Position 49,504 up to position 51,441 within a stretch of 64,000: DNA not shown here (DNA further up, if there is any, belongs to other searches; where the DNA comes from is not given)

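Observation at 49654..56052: gspF-G-H-I-J-K operon that ends in an MCE/MlaD gene and lacks gspC/D/E/L/M in cis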

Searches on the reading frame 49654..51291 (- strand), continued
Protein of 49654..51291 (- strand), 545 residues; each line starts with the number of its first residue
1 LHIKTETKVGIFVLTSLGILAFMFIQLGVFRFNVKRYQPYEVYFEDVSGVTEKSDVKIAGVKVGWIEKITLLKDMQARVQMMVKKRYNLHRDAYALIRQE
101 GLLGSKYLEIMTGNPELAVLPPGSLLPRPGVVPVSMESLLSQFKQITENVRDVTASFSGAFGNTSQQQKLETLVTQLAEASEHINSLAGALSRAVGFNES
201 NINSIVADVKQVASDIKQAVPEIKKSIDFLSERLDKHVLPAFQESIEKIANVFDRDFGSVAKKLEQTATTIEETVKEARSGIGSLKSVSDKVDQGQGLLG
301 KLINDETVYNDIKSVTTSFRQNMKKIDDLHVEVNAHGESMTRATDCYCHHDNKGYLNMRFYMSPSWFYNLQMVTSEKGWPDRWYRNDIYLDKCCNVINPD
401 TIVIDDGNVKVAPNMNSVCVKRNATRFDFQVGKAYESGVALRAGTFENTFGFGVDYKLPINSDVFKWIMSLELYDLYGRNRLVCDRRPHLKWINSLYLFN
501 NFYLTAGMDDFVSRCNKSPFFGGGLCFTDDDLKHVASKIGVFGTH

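Call 34: predict_structure(alignment_id=A1)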
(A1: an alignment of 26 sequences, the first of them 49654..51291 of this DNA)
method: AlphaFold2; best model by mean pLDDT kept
length: 545 residues; sequences in the alignment: 26
mean_pLDDT: 65.5   pTM: 0.38
mean pLDDT of the five models: 65.5, 62.9, 62.6, 62.2, 61.5
residues with pLDDT >= 90: 37; 70-90: 219; 50-70: 122; < 50: 167
segments of 3 or more residues with pLDDT < 50: 135-147, 149-163, 180-227, 229-235, 237-288, 295-302, 541-545
pLDDT, mean of each block of 10 residues (from residue 1): 68 83 65 77 85 86 89 84 89 86 80 87 83 51 46 45 48 49 40 36 45 46 44 42 34 32 36 41 47 45 54 59 60 87 72 87 81 75 57 67 54 51 76 83 84 84 77 81 71 86 87 83 84 62 40
secondary structure, 60 per line:
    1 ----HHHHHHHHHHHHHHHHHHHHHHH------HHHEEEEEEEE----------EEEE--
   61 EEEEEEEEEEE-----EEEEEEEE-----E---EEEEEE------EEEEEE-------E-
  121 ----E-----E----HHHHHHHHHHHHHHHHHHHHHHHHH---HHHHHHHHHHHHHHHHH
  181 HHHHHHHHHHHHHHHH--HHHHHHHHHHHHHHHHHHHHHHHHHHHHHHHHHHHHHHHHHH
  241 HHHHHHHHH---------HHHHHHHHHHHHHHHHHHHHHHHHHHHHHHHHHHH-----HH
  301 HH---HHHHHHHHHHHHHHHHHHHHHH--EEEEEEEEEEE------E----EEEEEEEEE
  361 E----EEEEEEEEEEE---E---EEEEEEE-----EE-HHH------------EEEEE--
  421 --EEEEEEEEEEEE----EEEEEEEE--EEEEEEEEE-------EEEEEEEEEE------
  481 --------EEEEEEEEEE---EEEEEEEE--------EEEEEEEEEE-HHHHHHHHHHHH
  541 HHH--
elements in order: H5-27 E37-44 E55-58 E61-71 E77-84 E94-99 E106-111 H136-160 H164-196 H199-249 H259-293 H299-302 H306-327 E330-340 E352-361 E366-376 E384-390 E414-418 E423-434 E439-446 E449-457 E465-474 E489-498 E502-509 E518-527 H529-543

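Call 40: fold_search(model_id=the predicted structure, library=pdb)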
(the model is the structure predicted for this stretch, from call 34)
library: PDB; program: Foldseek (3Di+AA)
matches with E <= 10: 766; with E <= 0.001: 93
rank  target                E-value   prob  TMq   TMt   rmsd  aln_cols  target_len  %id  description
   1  8fed_B                1.5e-12  1.00  0.25  0.39  50.1       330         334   23  Structure of Mce1-LucB complex from Mycobacterium smegmatis (Map1) (released 2023-02-22)
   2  8fef_B                3.5e-12  1.00  0.25  0.39  50.4       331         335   23  Structure of Mce1 transporter from Mycobacterium smegmatis (Map0) (released 2023-02-22)
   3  9a3a_MODEL_1_A        3.4e-10  1.00  0.24  0.67   2.6       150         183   29  Model of E. coli MlaD by in-cell photo-crosslinking MS and deep learning (released 2023-02-24)
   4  7cha_F                4.9e-10  1.00  0.20  0.68   6.8       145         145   29  Cryo-EM structure of P.aeruginosa MlaFEBD with AMPPNP (released 2021-05-19)
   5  6xbd_D                1.5e-09  1.00  0.22  0.73   3.7       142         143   32  Cryo-EM structure of MlaFEDB in nanodiscs with phospholipid substrates (released 2020-07-01)
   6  6xbd_E                2.0e-09  1.00  0.21  0.69   4.8       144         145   33  Cryo-EM structure of MlaFEDB in nanodiscs with phospholipid substrates (released 2020-07-01)
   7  7ch8_B                2.6e-09  1.00  0.21  0.70   4.8       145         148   30  Cryo-EM structure of P.aeruginosa MlaFEBD with ADP-V (released 2021-10-06)
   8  7cha_B                2.6e-09  1.00  0.21  0.68   5.4       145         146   30  Cryo-EM structure of P.aeruginosa MlaFEBD with AMPPNP (released 2021-05-19)
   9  7cha_D                3.7e-09  1.00  0.21  0.69   5.0       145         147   29  Cryo-EM structure of P.aeruginosa MlaFEBD with AMPPNP (released 2021-05-19)
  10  6zy4_J                4.2e-09  1.00  0.20  0.70   5.1       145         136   33  Cryo-EM structure of MlaFEDB in complex with ADP (released 2020-11-25)
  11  6zy2_A                4.6e-09  1.00  0.22  0.69   4.5       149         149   31  Cryo-EM structure of apo MlaFEDB (released 2020-11-25)
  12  7cha_E                5.4e-09  1.00  0.20  0.66   6.0       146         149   30  Cryo-EM structure of P.aeruginosa MlaFEBD with AMPPNP (released 2021-05-19)
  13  6xbd_B                5.7e-09  1.00  0.20  0.72   4.3       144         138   31  Cryo-EM structure of MlaFEDB in nanodiscs with phospholipid substrates (released 2020-07-01)
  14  6zy3_J                6.0e-09  1.00  0.21  0.70   4.3       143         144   32  Cryo-EM structure of MlaFEDB in complex with phospholipid (released 2020-11-25)
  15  7d06_G                8.2e-09  1.00  0.22  0.57   3.8       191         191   21  Cryo EM structure of the nucleotide free Acinetobacter MlaFEDB complex (released 2020-12-16)
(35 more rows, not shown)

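Call 71: search_protein_families(library=pfam, proteins=[L025:19417-21504:-, L025:17816-19423:-, L025:17251-17829:-, L025:14710-17247:-, L035:16600-18375:+, L035:18398-20299:+, L035:20330-20833:+, L021:994-2697:+, L039:132-686:+, L039:703-3177:+], max_evalue=0.01)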
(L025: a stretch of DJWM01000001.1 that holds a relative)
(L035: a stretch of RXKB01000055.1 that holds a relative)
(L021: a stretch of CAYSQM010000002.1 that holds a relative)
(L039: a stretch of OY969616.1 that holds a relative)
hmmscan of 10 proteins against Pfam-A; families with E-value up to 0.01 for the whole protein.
L025:19417-21504:- (695 aa): 2 families
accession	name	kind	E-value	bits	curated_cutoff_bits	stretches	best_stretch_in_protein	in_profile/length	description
PF00263.26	Secretin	-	2e-33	115.8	27.5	1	441-598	2-169/169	Bacterial type II and III secretion system protein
PF03958.22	Secretin_N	-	2.4e-20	72.9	28.2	2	260-340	2-69/69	Bacterial type II/III secretion system short domain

L025:17816-19423:- (535 aa): 3 families
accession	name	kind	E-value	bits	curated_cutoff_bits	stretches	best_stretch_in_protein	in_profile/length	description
PF11104.14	PilM_2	-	1.1e-22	80.9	27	1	23-317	1-303/340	Type IV pilus assembly protein PilM;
PF05134.19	T2SSL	-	2.3e-06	27.6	25.5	1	58-177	26-138/231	Type II secretion system (T2SS), protein L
PF14450.12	FtsA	-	4.7e-05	24.2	31.8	1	196-315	2-106/127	Cell division protein FtsA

L025:17251-17829:- (192 aa): 0 families

L025:14710-17247:- (845 aa): 3 families
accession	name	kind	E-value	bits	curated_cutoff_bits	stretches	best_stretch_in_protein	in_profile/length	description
PF00263.26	Secretin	-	6.1e-32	111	27.5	1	527-686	2-168/169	Bacterial type II and III secretion system protein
PF03958.22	Secretin_N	-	2.4e-19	69.7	28.2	2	320-415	3-68/69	Bacterial type II/III secretion system short domain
PF21305.2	type_II_gspD_N0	-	7.4e-05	23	27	1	56-125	2-69/71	GspD-like, N0 domain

L035:16600-18375:+ (591 aa): 6 families
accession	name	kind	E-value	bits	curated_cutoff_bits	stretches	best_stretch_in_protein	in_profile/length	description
PF00437.27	T2SSE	-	1.5e-140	468.5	24.9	1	185-566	4-369/370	Type II/IV secretion system protein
PF05157.20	MshEN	-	5.7e-11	42.7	23.1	1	75-153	9-89/90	MshEN domain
PF13191.12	AAA_16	-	0.00016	22.7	32.6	1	312-416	12-103/167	AAA ATPase domain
PF13401.12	AAA_22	-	0.00022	22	27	1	322-362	4-44/130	AAA domain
PF01637.24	ATPase_2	-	0.00085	19.6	33.2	1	309-376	5-73/225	ATPase domain predominantly from Archaea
PF25199.1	nSTAND_NTPase5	-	0.0074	16.6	34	0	316-363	34-82/145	Novel STAND NTPase 5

L035:18398-20299:+ (633 aa): 1 family
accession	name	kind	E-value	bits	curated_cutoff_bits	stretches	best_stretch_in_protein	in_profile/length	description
PF00481.26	PP2C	-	2.8e-09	37.4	20.3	1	214-310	172-254/255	Protein phosphatase 2C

L035:20330-20833:+ (167 aa): 0 families

L021:994-2697:+ (567 aa): 14 families
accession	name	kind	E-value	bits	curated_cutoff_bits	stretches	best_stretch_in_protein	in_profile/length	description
PF00437.27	T2SSE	-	2e-137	458.2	24.9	1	176-557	4-369/370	Type II/IV secretion system protein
PF05157.20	MshEN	-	1.2e-15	57.7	23.1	1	60-144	3-88/90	MshEN domain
PF25199.1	nSTAND_NTPase5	-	2e-05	24.9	34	1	310-358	37-86/145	Novel STAND NTPase 5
PF13401.12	AAA_22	-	7e-05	23.6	27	1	314-353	5-44/130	AAA domain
PF13086.12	AAA_11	-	7.9e-05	23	27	1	301-393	5-93/257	AAA domain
PF13191.12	AAA_16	-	0.00016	22.6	32.6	1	312-383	23-82/167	AAA ATPase domain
PF20720.3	nSTAND3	-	0.00036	20.7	27.2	1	312-353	15-56/155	Novel STAND NTPase 3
PF00004.35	AAA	-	0.00045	21.1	21.2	1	317-392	1-66/131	ATPase family associated with various cellular activities (AAA)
PF13173.12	AAA_14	-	0.00062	20.2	27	1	314-407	2-86/129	AAA domain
PF00270.35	DEAD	-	0.0017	18.5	26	0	317-340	17-43/167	DEAD/DEAH box helicase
PF13604.12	AAA_30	-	0.003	17.7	27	1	302-338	6-42/191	AAA domain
PF01637.24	ATPase_2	-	0.0039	17.5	33.2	1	306-375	11-81/225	ATPase domain predominantly from Archaea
PF03266.21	NTPase_1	-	0.0066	16.7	23.9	0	317-345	2-30/168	NTPase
PF13245.12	AAA_19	-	0.0082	16.8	25.1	0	308-342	4-39/134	AAA domain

L039:132-686:+ (184 aa): 0 families

L039:703-3177:+ (824 aa): 3 families
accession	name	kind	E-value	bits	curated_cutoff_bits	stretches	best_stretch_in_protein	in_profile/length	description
PF00263.26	Secretin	-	6.2e-32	111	27.5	1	522-673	7-169/169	Bacterial type II and III secretion system protein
PF03958.22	Secretin_N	-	3.2e-17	62.9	28.2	3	225-301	2-62/69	Bacterial type II/III secretion system short domain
PF21305.2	type_II_gspD_N0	-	0.00031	21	27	1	51-114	5-65/71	GspD-like, N0 domain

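Call 75: find_homologous_proteins(query=L025:19417-21504:-, max_evalue=0.001)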
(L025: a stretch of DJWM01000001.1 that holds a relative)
Query L025:19417-21504:- (695 aa): 712 proteins with E <= 0.001 among 8000 candidates; the best 120 are listed.
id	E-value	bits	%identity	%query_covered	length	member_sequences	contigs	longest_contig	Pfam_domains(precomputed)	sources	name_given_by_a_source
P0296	0.0e+0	1490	97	100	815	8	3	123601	PF03958.23,PF00263.27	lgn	-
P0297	0.0e+0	1067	70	97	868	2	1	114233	PF21305.3,PF03958.23,PF00263.27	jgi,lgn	jgi:general secretion pathway protein D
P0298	0.0e+0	1025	68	95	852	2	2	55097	PF21305.3,PF03958.23,PF00263.27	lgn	-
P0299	8.9e-283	958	64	95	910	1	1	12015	PF21305.3,PF03958.23,PF00263.27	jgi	jgi:general secretion pathway protein D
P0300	6.5e-260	882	57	99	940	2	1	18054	PF21305.3,PF03958.23,PF00263.27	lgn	-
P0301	9.9e-240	815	56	94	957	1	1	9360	PF21305.3,PF03958.23,PF00263.27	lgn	-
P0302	2.7e-237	807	56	94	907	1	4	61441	PF21305.3,PF03958.23,PF00263.27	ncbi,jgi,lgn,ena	-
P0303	4.5e-236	803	55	92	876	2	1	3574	PF21305.3,PF03958.23,PF00263.27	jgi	-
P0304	2.8e-235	801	55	94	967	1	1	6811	PF21305.3,PF03958.23,PF00263.27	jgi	-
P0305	1.3e-234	799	56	93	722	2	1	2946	PF03958.23,PF00263.27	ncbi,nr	ncbi:hypothetical protein KAH94_05545, partial [bacterium]|nr:hypothetical protein [bacterium]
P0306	1.9e-230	785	53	97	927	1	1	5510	PF21305.3,PF03958.23,PF00263.27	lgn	-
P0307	3.3e-230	784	55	94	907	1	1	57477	PF21305.3,PF03958.23,PF00263.27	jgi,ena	-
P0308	7.3e-229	780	53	94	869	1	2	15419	PF21305.3,PF03958.23,PF00263.27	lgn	-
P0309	4.2e-226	770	53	94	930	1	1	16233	PF21305.3,PF03958.23,PF00263.27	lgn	-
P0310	2.9e-225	768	54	94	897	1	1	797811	PF21305.3,PF03958.23,PF00263.27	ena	-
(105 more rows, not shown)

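Call 76: find_encoding_contigs(protein=P0296, flank=10000, max_places=3)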
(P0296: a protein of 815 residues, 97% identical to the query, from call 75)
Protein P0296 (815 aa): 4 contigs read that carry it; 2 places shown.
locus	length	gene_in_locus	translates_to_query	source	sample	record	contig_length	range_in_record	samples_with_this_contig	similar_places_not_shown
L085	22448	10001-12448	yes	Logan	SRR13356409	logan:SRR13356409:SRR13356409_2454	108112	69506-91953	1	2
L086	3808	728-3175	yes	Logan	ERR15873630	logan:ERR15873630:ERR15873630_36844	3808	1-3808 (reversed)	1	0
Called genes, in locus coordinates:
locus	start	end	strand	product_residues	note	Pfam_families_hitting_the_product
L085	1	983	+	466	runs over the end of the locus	PF00875:DNA_photolyase, PF03441:FAD_binding_7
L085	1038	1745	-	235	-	-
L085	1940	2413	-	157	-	PF00210:Ferritin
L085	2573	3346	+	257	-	PF00121:TIM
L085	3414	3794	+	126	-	PF03840:SecG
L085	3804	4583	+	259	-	PF02405:MlaE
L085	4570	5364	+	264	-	PF00005:ABC_tran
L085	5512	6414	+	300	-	-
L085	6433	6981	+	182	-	PF00085:Thioredoxin, PF13098:Thioredoxin_2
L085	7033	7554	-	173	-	PF22769:DCD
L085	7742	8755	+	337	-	PF00493:MCM (weak), PF20030:bpMoxR, PF05496:RuvB_N (faint), PF00004:AAA (weak), PF07726:AAA_3, PF07728:AAA_5, PF17863:AAA_lid_2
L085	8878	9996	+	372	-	PF11356:T2SSC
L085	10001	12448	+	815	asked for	PF03958:Secretin_N (weak), PF00263:Secretin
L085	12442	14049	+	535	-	PF11104:PilM_2, PF05134:T2SSL (weak)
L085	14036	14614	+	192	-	-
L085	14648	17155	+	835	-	PF03958:Secretin_N (weak), PF00263:Secretin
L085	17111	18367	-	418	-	PF03952:Enolase_N, PF00113:Enolase_C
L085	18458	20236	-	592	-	PF01336:tRNA_anti-codon, PF00152:tRNA-synt_2, PF02938:GAD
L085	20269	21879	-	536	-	PF02470:MlaD, PF28544:Helical_needle (faint), PF27164:Aq_493_lipo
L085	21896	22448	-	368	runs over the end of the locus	-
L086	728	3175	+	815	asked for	PF03958:Secretin_N (weak), PF00263:Secretin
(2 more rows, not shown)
